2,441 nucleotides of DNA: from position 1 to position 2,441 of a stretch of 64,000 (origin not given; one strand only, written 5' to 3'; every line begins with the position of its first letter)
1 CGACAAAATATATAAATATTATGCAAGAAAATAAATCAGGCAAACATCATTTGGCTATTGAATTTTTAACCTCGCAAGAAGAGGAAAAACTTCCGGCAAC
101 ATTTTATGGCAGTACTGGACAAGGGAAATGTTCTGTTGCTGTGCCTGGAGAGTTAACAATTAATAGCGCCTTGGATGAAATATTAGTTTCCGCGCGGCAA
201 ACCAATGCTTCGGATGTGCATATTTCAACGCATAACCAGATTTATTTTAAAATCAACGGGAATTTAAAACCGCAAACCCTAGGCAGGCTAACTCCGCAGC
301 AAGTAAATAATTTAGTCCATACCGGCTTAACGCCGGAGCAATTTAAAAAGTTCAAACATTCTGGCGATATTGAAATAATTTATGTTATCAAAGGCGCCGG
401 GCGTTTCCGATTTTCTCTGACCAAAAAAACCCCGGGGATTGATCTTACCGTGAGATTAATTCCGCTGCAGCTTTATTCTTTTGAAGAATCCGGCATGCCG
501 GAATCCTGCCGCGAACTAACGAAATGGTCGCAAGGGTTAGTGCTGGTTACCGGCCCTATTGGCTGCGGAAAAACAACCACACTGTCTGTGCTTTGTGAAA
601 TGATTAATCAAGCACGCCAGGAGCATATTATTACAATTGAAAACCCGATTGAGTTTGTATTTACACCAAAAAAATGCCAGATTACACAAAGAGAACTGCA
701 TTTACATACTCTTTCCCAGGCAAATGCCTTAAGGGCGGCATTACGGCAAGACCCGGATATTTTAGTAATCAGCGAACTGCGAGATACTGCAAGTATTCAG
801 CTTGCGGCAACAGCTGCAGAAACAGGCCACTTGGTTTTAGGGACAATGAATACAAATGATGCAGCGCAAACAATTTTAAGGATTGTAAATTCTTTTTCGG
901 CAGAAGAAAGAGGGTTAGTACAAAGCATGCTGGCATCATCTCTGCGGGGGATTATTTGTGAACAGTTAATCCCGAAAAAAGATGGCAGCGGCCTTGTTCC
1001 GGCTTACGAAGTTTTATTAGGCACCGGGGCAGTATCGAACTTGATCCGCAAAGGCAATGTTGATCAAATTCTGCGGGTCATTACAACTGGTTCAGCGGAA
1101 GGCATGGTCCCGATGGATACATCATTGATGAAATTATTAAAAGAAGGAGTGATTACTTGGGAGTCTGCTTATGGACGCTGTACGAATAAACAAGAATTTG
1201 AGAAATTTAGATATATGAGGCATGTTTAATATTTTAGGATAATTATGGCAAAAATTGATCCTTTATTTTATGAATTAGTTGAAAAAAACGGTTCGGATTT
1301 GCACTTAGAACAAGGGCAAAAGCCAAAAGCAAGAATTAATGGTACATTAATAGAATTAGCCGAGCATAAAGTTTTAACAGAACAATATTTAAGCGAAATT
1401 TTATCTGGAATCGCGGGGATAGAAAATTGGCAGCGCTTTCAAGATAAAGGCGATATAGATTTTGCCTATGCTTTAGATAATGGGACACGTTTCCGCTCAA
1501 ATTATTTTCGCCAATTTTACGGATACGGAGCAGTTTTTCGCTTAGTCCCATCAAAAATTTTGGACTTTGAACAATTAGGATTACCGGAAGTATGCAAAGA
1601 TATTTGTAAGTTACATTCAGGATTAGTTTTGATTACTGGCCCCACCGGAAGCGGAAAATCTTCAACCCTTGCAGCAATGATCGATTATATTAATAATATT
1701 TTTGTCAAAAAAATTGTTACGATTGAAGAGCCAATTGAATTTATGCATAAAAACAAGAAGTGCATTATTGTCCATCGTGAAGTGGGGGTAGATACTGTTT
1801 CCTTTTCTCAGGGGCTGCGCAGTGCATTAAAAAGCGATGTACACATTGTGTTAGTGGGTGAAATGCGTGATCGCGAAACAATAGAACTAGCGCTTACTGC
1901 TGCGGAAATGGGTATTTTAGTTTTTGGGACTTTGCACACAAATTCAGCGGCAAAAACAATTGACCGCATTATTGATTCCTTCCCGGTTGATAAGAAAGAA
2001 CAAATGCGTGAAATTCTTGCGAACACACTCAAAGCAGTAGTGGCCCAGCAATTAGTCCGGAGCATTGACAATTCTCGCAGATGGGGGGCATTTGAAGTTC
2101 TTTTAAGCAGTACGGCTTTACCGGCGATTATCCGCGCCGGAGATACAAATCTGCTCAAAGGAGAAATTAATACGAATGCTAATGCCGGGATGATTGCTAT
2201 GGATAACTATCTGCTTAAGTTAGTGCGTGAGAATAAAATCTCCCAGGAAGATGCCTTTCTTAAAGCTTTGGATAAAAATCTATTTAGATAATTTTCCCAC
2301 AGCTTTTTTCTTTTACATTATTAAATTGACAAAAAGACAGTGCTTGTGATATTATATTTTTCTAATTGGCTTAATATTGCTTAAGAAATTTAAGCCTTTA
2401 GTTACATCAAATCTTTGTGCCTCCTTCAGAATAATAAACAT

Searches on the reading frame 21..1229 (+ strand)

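Call 50: search_protein_families(library=pfam, proteins=[window:21-1229:+], max_evalue=0.00001)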
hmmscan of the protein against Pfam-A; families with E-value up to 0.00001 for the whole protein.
window:21-1229:+ (402 aa): 1 family
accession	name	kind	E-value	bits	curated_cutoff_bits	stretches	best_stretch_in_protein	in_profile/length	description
PF00437.27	T2SSE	-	1.1e-42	146.4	24.9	1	47-319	8-280/370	Type II/IV secretion system protein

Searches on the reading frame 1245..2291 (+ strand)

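Call 50: search_protein_families(library=pfam, proteins=[window:1245-2291:+], max_evalue=0.00001)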
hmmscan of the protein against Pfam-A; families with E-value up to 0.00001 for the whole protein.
window:1245-2291:+ (348 aa): 1 family
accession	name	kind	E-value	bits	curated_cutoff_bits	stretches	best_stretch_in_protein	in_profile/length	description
PF00437.27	T2SSE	-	4e-43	147.9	24.9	1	4-279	12-286/370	Type II/IV secretion system protein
